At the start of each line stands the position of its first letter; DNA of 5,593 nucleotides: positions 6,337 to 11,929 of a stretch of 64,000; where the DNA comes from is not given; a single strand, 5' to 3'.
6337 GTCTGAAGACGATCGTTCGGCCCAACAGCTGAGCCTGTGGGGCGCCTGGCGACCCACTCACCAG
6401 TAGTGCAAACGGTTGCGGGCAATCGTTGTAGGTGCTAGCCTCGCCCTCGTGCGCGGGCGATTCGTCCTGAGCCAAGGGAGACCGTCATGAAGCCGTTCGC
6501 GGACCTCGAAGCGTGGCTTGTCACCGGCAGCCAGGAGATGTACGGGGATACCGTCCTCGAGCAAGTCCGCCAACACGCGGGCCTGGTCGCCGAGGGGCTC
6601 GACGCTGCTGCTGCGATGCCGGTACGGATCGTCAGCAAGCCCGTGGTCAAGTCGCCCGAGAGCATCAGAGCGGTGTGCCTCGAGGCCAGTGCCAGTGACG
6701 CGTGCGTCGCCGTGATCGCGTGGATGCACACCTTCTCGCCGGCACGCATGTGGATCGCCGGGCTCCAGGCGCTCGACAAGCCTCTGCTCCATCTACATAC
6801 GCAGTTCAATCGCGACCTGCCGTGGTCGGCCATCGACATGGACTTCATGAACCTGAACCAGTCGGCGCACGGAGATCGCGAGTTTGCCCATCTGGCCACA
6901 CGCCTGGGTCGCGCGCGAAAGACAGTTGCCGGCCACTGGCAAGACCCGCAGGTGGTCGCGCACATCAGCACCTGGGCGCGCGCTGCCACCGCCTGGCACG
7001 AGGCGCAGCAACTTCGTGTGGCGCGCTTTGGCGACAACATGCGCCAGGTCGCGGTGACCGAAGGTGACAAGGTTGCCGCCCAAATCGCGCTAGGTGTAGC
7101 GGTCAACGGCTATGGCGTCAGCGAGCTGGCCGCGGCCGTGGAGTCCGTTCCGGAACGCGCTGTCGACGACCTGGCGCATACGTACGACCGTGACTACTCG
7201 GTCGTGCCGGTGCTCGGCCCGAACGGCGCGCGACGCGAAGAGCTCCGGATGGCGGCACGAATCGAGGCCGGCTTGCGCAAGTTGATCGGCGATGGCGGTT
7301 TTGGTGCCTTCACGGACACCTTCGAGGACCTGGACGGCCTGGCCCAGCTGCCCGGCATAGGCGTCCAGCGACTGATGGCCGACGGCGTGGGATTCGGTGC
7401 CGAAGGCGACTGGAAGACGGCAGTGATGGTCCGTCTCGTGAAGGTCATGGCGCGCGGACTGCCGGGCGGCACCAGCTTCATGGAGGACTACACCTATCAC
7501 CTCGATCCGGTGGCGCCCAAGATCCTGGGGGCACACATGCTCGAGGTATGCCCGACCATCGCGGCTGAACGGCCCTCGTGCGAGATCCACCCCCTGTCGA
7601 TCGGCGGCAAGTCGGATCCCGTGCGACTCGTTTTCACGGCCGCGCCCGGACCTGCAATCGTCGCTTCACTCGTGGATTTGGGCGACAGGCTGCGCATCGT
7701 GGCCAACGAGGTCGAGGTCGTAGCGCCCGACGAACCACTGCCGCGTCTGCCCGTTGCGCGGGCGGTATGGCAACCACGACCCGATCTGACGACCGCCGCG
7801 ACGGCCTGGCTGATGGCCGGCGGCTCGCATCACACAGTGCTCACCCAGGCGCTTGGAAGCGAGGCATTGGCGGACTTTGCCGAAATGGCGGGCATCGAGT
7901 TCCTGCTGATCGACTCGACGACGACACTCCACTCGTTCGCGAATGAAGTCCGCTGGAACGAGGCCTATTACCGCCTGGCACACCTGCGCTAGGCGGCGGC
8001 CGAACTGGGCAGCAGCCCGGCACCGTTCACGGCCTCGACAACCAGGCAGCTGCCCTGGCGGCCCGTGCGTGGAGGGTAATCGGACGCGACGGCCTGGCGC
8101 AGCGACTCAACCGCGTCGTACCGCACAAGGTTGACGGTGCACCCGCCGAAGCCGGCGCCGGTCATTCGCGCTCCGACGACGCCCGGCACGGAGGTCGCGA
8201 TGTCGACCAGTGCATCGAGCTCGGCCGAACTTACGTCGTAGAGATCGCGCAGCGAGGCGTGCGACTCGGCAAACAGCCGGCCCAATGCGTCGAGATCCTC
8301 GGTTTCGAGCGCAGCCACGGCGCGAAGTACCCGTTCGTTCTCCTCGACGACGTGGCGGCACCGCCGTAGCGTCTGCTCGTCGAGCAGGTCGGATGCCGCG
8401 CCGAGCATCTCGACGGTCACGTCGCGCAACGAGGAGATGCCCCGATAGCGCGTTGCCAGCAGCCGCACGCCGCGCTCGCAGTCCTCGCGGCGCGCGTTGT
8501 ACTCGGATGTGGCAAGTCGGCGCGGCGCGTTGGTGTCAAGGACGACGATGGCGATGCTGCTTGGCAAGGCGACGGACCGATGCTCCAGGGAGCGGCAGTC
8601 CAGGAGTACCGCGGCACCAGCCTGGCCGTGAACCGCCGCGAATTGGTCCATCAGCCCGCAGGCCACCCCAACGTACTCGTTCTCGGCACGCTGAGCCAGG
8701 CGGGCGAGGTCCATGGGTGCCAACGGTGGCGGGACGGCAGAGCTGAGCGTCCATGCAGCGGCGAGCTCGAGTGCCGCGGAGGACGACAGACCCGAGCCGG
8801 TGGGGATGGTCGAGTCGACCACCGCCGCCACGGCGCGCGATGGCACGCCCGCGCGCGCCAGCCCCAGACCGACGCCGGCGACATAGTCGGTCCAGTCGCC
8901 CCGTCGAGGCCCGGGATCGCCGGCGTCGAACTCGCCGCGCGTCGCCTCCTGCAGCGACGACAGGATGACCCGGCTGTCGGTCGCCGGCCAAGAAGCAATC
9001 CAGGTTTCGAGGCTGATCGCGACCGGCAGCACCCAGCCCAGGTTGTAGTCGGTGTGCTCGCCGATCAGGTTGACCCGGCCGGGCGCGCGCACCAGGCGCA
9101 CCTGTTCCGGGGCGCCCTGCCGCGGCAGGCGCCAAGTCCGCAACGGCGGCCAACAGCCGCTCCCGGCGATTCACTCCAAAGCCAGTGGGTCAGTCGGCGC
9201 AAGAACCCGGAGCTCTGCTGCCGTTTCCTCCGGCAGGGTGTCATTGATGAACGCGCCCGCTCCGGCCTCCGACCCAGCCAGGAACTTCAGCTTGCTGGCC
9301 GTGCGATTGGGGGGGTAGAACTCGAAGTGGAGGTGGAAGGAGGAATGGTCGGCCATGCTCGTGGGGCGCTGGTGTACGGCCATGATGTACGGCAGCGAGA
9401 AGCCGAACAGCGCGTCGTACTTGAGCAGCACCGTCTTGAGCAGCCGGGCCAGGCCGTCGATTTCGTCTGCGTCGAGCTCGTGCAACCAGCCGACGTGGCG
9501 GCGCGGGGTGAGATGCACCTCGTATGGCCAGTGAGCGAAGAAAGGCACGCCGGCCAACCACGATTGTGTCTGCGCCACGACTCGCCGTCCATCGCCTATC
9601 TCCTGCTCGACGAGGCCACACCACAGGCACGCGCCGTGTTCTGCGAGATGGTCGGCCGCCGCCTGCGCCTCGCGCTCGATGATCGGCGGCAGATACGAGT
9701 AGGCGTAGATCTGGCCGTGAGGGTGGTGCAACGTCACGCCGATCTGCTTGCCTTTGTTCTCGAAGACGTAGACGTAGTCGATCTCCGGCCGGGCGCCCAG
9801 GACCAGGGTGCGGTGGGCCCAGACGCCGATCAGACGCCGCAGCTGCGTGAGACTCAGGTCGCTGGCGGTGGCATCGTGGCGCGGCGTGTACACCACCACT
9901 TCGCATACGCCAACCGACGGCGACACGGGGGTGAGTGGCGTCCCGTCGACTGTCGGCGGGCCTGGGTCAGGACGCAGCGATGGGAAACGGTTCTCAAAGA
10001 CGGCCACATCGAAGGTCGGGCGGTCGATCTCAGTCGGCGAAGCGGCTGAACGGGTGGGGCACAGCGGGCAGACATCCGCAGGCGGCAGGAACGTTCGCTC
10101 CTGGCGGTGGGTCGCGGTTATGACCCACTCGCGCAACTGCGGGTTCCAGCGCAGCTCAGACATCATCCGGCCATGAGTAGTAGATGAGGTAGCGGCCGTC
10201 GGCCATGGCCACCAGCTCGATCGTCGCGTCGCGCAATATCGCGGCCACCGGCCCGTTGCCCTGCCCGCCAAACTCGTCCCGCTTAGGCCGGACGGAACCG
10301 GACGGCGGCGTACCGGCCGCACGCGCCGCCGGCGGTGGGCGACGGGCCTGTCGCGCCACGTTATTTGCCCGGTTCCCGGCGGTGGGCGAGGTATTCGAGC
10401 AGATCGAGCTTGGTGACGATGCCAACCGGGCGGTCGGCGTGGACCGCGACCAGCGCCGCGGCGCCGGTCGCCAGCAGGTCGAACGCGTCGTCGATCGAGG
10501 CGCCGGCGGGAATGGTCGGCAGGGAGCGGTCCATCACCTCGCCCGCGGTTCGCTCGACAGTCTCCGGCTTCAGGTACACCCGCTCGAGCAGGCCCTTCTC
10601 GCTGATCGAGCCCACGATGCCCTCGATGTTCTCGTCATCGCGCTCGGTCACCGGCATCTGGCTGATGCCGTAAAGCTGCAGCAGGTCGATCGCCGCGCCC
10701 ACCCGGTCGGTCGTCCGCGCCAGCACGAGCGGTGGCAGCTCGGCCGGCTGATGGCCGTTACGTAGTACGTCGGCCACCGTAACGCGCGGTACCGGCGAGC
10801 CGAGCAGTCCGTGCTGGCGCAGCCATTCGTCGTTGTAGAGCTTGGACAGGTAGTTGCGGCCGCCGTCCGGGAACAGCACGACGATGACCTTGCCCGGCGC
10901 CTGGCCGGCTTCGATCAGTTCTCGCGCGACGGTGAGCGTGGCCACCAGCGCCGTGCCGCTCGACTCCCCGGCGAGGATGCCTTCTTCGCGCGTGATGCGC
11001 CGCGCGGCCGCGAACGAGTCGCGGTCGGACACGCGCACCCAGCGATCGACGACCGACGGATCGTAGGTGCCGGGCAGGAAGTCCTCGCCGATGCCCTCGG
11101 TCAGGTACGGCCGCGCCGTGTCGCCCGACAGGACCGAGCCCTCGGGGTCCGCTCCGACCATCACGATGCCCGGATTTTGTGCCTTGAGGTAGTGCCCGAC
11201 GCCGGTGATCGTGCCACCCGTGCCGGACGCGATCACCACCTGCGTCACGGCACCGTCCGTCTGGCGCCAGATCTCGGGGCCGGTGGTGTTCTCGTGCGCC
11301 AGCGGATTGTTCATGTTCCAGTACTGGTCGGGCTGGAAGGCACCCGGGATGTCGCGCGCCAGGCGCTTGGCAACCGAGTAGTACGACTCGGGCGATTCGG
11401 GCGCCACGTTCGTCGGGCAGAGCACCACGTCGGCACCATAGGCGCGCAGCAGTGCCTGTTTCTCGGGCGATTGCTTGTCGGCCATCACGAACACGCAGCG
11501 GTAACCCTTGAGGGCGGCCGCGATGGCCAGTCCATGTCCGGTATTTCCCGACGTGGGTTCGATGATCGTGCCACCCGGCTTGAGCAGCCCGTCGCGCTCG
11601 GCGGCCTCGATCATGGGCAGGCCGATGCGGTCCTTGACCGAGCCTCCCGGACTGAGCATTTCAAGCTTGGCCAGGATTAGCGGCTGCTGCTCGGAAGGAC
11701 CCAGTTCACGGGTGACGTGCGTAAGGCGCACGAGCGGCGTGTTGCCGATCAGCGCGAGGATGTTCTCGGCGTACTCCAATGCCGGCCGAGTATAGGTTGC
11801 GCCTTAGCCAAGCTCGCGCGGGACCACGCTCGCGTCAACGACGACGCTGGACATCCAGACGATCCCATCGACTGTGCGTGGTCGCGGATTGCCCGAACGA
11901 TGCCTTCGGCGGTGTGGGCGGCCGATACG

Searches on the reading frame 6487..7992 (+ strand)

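Call 86: search_protein_families(library=pfam, proteins=[window:6487-7992:+], max_evalue=0.0001)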
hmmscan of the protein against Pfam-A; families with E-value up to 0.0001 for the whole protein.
window:6487-7992:+ (501 aa): 3 families
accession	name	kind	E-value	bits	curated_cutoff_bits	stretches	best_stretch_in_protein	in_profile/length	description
PF02610.21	AraA_N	-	6.9e-77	257.3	24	1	8-173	2-167/168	L-arabinose isomerase N-terminal domain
PF11762.14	Arabinose_Iso_C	-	4.6e-67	224.7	25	1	328-471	1-144/144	L-arabinose isomerase C-terminal domain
PF24856.1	AraA_central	-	1.7e-60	204.2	24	1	177-324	1-148/148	L-arabinose isomerase central domain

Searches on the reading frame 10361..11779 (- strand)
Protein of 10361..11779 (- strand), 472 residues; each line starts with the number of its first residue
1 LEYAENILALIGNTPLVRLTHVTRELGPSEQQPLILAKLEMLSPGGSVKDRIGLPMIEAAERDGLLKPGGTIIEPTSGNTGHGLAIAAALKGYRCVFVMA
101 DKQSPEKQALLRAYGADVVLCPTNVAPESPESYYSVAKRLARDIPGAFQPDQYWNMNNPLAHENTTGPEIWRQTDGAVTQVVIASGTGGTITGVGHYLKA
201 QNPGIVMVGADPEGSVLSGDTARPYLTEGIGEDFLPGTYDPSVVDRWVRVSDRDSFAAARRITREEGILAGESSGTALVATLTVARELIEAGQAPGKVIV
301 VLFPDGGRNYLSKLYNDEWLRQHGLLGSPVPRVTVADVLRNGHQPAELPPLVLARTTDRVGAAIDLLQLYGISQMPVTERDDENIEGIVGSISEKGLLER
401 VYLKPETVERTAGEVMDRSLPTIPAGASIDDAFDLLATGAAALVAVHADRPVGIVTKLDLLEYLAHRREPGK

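Call 86: search_protein_families(library=pfam, proteins=[window:10361-11779:-], max_evalue=0.0001)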
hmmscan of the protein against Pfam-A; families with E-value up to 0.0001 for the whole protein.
window:10361-11779:- (472 aa): 2 families
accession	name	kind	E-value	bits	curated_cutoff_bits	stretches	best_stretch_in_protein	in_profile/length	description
PF00291.31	PALP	-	1.2e-71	241.9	35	1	9-305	3-295/295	Pyridoxal-phosphate dependent enzyme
PF00571.33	CBS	-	6.3e-15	55.7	24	1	412-465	1-56/57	CBS domain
